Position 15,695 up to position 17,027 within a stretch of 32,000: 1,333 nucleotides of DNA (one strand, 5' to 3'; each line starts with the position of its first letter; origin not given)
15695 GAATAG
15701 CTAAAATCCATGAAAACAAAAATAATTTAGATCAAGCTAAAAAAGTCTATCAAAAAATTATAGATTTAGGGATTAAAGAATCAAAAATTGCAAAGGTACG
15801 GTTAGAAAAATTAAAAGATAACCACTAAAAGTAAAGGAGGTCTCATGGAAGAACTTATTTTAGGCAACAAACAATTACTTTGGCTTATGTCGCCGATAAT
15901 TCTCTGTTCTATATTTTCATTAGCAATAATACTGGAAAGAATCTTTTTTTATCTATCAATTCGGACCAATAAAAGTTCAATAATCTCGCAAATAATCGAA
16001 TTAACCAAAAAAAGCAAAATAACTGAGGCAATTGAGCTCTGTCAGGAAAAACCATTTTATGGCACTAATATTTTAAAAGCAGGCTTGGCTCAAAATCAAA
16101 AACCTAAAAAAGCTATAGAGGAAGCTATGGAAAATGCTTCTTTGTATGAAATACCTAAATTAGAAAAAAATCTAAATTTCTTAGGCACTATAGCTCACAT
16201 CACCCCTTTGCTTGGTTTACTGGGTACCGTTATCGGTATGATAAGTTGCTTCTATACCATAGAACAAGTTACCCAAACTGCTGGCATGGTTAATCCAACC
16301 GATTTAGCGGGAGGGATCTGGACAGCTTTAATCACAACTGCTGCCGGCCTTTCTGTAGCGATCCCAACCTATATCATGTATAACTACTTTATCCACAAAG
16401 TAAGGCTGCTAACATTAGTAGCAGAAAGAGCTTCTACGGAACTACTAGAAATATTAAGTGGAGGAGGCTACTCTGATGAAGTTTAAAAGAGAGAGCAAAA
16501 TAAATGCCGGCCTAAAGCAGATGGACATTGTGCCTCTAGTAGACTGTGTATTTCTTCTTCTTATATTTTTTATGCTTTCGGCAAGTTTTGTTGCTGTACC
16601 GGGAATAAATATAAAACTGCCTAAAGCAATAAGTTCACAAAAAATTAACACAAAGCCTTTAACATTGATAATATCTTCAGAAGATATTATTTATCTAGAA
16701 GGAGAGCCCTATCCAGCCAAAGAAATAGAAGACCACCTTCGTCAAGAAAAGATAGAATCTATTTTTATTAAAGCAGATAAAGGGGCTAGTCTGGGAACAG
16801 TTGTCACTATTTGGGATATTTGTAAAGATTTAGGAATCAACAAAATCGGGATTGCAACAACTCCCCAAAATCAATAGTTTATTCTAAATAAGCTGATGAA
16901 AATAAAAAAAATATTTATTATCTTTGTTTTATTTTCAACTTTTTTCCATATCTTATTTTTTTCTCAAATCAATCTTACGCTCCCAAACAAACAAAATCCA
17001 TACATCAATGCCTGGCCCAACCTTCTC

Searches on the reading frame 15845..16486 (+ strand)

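Call 48: search_protein_families(library=pfam, proteins=[window:15845-16486:+], max_evalue=0.00001)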
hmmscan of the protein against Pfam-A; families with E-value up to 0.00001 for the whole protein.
window:15845-16486:+ (213 aa): 1 family
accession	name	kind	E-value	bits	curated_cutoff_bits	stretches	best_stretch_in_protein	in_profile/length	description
PF01618.21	MotA_ExbB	-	5e-32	110.8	22.9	1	75-190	8-122/127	MotA/TolQ/ExbB proton channel family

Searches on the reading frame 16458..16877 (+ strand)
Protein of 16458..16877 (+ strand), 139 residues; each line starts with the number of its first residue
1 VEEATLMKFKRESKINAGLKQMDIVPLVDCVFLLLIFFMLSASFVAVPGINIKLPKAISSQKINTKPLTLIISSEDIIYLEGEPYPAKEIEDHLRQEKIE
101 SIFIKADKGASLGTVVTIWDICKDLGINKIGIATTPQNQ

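Call 48: search_protein_families(library=pfam, proteins=[window:16458-16877:+], max_evalue=0.00001)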
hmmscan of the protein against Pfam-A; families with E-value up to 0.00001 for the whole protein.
window:16458-16877:+ (139 aa): 1 family
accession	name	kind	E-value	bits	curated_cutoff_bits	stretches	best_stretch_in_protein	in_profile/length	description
PF02472.21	ExbD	-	7e-28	97.7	25.4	1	20-136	6-127/128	Biopolymer transport protein ExbD/TolR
